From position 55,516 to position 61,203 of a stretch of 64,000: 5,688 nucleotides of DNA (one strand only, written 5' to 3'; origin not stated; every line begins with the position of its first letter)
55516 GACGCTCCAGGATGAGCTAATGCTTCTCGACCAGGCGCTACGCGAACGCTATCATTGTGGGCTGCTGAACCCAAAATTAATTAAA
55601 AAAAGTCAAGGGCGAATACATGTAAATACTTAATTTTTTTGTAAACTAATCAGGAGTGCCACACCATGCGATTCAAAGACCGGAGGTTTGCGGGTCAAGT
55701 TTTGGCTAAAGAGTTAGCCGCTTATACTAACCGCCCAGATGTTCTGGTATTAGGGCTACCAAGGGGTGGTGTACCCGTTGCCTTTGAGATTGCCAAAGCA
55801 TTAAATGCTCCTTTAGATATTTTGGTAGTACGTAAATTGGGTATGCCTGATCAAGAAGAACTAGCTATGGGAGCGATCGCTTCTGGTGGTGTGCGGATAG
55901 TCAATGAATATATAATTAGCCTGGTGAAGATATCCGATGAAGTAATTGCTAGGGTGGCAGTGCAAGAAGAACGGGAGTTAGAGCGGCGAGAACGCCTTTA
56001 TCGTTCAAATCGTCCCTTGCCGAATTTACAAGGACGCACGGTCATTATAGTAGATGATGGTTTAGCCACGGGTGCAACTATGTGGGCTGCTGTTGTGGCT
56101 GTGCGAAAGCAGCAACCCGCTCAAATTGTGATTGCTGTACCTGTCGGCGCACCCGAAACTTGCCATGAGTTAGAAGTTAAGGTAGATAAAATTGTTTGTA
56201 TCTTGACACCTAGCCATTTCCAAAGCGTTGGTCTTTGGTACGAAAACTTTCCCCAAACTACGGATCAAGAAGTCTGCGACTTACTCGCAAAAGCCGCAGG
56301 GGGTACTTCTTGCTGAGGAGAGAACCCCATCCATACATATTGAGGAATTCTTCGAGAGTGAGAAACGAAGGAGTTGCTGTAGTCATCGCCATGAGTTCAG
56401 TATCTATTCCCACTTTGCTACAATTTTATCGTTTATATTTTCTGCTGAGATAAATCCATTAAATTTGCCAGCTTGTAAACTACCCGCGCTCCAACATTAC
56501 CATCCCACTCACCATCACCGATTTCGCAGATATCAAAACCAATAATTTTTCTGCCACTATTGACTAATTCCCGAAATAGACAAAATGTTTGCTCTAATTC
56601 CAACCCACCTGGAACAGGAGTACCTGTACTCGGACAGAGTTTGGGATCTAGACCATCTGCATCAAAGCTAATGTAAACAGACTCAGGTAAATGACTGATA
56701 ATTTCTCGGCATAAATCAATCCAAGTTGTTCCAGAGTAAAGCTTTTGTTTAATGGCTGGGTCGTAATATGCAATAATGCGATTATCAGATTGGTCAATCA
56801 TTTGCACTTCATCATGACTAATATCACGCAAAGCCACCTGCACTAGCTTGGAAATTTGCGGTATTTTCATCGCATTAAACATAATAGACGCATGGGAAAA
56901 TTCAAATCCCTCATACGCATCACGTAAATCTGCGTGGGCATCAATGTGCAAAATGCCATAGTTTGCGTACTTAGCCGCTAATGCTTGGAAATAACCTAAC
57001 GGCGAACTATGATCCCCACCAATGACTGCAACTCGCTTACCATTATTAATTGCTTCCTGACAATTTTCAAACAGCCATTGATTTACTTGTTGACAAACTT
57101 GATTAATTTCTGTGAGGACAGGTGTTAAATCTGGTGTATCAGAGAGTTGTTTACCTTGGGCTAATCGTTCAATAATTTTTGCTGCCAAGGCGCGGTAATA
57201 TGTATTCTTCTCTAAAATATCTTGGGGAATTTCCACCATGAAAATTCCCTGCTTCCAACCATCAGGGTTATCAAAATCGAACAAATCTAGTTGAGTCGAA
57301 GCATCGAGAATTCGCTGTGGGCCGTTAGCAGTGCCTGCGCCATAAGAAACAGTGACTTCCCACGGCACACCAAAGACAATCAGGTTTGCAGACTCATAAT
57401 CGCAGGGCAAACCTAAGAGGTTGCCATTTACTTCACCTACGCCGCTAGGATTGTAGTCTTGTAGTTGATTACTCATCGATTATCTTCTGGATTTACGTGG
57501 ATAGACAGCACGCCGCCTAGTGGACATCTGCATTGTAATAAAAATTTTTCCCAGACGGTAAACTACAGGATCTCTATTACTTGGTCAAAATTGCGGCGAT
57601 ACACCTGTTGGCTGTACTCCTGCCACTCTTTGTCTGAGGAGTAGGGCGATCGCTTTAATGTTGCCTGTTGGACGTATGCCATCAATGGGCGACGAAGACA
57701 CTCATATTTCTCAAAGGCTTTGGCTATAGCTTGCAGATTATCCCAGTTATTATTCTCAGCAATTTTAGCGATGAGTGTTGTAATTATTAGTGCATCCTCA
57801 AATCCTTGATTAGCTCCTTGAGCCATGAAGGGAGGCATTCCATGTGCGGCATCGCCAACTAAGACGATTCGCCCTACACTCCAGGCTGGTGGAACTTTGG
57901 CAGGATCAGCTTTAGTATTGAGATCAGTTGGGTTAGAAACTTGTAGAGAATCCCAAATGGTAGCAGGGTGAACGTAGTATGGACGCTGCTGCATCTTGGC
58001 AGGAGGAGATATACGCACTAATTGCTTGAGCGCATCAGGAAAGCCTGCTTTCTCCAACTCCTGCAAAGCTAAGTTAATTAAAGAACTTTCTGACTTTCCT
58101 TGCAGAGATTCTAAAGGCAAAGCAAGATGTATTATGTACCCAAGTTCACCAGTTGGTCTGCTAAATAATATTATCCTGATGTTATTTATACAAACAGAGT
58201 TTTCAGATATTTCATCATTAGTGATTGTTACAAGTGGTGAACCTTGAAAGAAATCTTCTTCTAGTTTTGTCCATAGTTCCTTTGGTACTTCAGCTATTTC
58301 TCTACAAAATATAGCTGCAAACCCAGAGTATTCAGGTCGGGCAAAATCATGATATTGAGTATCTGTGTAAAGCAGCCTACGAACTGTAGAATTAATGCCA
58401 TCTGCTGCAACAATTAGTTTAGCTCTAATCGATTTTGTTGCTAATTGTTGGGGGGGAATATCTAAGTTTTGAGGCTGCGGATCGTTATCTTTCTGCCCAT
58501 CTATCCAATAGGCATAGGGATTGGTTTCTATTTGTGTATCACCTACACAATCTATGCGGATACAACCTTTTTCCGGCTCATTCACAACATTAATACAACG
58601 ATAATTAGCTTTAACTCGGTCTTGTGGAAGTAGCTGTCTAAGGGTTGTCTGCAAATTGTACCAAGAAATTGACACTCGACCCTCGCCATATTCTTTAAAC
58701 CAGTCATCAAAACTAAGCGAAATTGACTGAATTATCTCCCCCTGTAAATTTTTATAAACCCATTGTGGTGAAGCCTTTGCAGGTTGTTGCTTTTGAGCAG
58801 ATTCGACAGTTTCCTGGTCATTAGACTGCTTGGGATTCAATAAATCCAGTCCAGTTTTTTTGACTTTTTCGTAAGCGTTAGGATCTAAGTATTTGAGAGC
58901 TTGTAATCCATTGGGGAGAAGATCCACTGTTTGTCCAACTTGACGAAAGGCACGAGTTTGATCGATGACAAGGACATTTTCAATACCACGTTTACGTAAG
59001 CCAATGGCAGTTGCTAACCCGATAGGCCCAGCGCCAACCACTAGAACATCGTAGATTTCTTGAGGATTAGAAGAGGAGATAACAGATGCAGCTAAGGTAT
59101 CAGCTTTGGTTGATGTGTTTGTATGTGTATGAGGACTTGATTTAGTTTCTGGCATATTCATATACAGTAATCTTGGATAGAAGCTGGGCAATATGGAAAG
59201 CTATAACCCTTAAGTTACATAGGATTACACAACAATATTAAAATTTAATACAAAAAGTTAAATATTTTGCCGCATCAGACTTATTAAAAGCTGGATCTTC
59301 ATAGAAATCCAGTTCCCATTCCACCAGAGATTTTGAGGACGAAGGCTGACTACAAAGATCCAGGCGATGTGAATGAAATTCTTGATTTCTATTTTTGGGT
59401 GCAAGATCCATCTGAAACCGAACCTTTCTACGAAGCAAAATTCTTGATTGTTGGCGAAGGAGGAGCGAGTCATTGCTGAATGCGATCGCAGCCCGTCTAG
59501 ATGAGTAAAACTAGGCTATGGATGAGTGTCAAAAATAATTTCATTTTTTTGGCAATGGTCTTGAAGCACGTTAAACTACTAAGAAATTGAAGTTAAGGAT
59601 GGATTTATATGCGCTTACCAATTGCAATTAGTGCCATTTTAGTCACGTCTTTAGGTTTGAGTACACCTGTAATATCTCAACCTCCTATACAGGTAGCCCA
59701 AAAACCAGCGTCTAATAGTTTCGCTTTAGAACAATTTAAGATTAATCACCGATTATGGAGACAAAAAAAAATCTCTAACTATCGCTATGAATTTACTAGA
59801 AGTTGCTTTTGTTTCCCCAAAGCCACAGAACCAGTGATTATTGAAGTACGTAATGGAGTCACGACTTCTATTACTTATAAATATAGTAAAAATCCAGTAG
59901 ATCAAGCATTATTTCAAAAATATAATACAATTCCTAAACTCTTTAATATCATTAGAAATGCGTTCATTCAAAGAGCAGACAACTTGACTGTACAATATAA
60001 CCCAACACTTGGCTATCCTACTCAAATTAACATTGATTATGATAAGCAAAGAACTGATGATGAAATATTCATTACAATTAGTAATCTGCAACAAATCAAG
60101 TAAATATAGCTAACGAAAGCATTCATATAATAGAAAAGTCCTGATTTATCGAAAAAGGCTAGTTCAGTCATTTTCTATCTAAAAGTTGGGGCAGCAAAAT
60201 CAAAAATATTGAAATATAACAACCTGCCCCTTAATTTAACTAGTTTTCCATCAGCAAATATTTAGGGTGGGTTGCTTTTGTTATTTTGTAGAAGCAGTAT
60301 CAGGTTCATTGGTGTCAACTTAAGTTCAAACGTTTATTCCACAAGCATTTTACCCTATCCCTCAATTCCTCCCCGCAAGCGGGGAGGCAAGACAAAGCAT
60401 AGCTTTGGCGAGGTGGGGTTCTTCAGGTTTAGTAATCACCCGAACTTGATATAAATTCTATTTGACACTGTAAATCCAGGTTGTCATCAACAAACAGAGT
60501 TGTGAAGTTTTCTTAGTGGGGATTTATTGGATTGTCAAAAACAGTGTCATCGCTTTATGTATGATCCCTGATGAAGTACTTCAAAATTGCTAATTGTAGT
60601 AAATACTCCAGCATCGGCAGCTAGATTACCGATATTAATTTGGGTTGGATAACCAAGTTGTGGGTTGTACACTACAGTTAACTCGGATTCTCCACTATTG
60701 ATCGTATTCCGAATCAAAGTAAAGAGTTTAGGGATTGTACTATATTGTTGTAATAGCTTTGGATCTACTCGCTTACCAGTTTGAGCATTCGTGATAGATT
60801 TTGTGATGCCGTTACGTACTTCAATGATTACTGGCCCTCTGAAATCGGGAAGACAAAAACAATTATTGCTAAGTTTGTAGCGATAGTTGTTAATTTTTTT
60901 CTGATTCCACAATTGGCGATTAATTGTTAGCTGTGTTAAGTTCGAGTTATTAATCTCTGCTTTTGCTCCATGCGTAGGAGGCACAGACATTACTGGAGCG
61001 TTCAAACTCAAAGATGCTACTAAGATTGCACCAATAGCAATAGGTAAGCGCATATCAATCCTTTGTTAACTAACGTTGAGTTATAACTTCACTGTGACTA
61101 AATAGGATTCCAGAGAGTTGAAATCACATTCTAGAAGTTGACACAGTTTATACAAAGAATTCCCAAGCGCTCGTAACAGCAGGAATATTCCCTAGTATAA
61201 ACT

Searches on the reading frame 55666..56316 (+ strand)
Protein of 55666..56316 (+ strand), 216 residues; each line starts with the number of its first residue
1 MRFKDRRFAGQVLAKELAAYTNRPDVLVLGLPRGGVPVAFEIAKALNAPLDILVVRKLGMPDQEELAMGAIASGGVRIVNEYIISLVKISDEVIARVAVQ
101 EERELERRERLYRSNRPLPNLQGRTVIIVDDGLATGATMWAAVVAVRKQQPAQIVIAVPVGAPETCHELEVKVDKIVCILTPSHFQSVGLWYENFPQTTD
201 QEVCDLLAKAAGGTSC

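Call 40: search_protein_families(library=pfam, proteins=[window:55666-56316:+], max_evalue=0.0001)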
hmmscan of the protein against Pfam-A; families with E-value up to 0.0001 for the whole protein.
window:55666-56316:+ (216 aa): 2 families
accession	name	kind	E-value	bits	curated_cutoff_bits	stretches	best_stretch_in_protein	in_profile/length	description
PF00156.33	Pribosyltran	-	7.9e-20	71.2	26.3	1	13-177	18-141/158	Phosphoribosyl transferase domain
PF14681.12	UPRTase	-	1.1e-05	25.4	27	1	98-176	97-175/206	Uracil phosphoribosyltransferase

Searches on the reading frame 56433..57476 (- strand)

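Call 40: search_protein_families(library=pfam, proteins=[window:56433-57476:-], max_evalue=0.0001)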
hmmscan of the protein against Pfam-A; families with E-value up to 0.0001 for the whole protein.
window:56433-57476:- (347 aa): 1 family
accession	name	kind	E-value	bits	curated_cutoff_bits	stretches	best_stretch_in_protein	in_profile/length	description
PF00491.26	Arginase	-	5.4e-47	161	22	1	31-319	2-255/280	Arginase family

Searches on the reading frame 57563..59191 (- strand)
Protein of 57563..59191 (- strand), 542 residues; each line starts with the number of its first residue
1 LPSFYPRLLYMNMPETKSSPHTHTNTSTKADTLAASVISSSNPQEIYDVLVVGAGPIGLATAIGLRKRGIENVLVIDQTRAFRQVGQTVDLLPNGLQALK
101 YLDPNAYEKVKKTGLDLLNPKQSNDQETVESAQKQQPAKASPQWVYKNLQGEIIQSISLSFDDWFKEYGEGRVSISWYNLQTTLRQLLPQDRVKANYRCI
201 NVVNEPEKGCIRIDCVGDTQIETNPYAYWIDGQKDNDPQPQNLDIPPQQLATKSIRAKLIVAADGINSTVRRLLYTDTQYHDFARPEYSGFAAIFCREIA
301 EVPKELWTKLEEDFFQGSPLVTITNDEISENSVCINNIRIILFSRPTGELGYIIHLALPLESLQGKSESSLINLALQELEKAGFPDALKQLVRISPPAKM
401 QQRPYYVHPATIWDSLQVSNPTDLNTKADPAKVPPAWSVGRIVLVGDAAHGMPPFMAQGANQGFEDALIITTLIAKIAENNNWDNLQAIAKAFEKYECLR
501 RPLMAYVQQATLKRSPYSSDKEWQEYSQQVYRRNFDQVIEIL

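Call 40: search_protein_families(library=pfam, proteins=[window:57563-59191:-], max_evalue=0.0001)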
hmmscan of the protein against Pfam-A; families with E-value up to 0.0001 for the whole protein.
window:57563-59191:- (542 aa): 3 families
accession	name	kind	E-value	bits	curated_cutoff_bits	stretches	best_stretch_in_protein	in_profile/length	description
PF01494.25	FAD_binding_3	-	5.9e-22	78.8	22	2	429-478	273-322/349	FAD binding domain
PF01266.30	DAO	-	4.8e-06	26.8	27.9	1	48-81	1-33/353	FAD dependent oxidoreductase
PF13738.12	Pyr_redox_3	-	7.3e-06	25.9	30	1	50-80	1-31/305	Pyridine nucleotide-disulphide oxidoreductase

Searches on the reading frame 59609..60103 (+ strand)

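Call 40: search_protein_families(library=pfam, proteins=[window:59609-60103:+], max_evalue=0.0001)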
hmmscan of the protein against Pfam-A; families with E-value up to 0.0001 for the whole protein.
window:59609-60103:+ (164 aa): 1 family
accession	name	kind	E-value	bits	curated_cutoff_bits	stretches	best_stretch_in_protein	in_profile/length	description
PF19671.4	DUF6174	-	2.4e-43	147.8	23.8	1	42-161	1-121/122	Family of unknown function (DUF6174)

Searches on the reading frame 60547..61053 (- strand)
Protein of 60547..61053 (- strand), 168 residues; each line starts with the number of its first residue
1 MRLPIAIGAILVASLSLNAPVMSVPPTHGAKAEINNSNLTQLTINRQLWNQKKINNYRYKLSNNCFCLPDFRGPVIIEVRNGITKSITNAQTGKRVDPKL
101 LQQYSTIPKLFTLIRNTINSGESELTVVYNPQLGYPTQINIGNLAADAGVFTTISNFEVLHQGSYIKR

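Call 40: search_protein_families(library=pfam, proteins=[window:60547-61053:-], max_evalue=0.0001)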
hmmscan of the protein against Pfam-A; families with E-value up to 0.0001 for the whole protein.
window:60547-61053:- (168 aa): 1 family
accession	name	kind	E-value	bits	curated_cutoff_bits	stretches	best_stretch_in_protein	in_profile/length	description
PF19671.4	DUF6174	-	9.2e-39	132.9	23.8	1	41-158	1-121/122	Family of unknown function (DUF6174)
